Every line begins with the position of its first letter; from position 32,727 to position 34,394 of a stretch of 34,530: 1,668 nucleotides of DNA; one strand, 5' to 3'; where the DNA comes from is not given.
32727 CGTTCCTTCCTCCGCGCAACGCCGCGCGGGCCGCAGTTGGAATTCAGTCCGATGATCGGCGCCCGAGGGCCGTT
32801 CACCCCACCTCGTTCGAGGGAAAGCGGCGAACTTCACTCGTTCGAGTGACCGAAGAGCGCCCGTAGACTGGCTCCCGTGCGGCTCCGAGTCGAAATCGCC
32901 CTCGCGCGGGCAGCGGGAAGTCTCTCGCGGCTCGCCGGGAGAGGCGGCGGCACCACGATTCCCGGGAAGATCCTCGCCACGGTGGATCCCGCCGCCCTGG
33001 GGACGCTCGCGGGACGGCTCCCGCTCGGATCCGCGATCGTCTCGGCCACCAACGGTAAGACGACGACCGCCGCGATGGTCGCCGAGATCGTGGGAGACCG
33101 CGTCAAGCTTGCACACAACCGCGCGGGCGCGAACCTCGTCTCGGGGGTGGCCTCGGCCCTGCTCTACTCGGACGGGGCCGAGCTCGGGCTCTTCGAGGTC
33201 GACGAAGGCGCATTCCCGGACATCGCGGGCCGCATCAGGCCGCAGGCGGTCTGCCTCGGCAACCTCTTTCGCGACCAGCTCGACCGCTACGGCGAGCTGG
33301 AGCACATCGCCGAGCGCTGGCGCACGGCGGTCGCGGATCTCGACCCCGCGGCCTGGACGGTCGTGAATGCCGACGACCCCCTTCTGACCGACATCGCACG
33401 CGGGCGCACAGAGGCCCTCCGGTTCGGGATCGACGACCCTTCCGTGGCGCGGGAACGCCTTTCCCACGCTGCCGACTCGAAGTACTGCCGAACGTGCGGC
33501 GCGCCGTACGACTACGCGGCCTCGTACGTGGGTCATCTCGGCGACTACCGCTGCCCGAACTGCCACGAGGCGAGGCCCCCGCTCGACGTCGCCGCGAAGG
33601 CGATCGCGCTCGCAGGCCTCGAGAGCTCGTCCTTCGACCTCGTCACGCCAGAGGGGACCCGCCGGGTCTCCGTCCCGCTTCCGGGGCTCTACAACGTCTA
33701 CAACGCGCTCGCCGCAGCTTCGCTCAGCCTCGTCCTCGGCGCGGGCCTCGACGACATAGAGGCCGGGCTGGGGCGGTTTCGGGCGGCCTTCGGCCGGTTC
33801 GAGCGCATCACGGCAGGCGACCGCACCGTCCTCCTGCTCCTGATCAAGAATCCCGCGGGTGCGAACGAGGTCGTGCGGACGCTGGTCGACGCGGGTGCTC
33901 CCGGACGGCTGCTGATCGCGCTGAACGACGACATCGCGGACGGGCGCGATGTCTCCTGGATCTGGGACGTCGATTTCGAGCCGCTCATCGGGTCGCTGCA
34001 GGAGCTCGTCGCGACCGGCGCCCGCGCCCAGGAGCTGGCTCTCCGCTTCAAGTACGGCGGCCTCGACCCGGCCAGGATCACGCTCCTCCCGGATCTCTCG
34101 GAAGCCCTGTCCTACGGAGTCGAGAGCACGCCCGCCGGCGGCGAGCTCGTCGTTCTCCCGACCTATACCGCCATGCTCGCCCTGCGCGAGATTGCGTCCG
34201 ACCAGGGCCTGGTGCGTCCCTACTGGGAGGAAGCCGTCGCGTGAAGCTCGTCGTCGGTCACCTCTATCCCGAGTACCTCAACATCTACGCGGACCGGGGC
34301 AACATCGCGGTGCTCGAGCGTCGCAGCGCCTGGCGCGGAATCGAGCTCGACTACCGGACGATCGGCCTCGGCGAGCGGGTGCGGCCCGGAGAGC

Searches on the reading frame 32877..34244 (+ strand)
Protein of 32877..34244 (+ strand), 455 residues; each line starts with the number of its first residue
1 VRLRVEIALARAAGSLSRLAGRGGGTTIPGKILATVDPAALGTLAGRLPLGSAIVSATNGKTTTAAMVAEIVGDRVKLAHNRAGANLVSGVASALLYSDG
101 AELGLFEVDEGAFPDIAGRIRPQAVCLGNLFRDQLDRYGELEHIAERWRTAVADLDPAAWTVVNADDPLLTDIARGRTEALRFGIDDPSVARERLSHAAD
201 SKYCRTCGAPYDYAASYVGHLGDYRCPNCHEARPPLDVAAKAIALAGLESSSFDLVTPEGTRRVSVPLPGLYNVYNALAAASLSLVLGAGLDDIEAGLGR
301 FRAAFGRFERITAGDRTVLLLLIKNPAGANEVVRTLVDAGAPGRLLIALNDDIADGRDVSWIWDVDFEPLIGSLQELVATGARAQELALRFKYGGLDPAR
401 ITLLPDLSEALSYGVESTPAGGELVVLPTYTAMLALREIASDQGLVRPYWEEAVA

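Call 15: search_protein_families(library=pfam, proteins=[window:32877-34244:+], max_evalue=0.001)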
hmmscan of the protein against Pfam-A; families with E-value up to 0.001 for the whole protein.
window:32877-34244:+ (455 aa): 2 families
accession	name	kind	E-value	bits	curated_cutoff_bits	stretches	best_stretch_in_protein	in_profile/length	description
PF08353.15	MurT_C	-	1.3e-29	102.8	25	1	322-433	1-110/110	MurT ligase C-terminal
PF08245.18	Mur_ligase_M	-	7.2e-17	62.4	24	1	58-225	4-189/200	Mur ligase middle domain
